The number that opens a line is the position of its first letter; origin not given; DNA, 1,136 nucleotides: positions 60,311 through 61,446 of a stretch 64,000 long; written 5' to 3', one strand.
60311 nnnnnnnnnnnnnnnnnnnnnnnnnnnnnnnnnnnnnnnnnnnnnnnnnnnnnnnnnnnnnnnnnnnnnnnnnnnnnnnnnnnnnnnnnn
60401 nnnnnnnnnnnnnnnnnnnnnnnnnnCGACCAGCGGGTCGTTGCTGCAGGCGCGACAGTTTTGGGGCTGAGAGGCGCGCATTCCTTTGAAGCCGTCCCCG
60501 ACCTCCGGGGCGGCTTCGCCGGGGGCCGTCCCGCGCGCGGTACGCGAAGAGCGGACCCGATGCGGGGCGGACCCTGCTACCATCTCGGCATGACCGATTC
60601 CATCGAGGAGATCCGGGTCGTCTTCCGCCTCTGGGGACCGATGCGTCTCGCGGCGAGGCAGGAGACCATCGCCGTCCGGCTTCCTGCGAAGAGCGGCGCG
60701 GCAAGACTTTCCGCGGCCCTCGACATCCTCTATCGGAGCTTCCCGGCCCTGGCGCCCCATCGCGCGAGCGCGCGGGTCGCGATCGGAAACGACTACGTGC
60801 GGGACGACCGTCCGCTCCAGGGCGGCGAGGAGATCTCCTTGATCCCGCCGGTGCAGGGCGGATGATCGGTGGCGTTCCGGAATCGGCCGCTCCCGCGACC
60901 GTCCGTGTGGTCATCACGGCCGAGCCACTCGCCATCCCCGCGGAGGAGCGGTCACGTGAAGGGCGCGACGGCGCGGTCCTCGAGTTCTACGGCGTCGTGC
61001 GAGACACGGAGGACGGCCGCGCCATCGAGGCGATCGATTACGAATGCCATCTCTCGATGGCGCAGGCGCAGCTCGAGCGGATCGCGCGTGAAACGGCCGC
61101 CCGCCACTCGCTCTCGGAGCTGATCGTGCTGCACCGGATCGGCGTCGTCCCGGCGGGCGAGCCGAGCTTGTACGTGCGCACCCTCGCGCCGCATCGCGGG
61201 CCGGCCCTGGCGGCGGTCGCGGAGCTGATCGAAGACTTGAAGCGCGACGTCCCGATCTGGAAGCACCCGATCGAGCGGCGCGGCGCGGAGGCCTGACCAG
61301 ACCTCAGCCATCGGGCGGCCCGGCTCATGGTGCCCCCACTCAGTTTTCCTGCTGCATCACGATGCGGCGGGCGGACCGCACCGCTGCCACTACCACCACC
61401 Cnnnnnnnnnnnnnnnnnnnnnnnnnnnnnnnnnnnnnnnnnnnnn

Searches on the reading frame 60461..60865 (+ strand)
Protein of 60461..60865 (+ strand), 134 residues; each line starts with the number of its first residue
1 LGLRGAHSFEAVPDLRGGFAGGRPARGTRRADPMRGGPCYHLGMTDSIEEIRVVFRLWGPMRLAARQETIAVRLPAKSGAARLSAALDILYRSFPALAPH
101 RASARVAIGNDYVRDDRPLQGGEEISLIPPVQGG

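Call 92: search_protein_families(library=pfam, proteins=[window:60461-60865:+], max_evalue=0.0001)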
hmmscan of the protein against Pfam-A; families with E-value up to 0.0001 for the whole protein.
window:60461-60865:+ (134 aa): 1 family
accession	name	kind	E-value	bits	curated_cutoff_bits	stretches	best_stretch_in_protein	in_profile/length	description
PF02597.26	ThiS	-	3.7e-07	31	22.5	1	79-134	20-76/76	ThiS family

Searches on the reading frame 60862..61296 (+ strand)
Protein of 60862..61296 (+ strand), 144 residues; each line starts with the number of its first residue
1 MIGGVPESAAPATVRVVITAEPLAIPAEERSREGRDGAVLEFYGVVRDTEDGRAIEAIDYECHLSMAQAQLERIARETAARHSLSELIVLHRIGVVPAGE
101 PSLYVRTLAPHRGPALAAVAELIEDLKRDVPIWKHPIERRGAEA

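Call 92: search_protein_families(library=pfam, proteins=[window:60862-61296:+], max_evalue=0.0001)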
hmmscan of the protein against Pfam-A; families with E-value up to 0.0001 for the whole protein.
window:60862-61296:+ (144 aa): 1 family
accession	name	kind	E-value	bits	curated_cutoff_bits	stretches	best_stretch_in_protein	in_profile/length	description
PF02391.22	MoaE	-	1.5e-27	96.5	23.4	1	19-128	2-113/114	MoaE protein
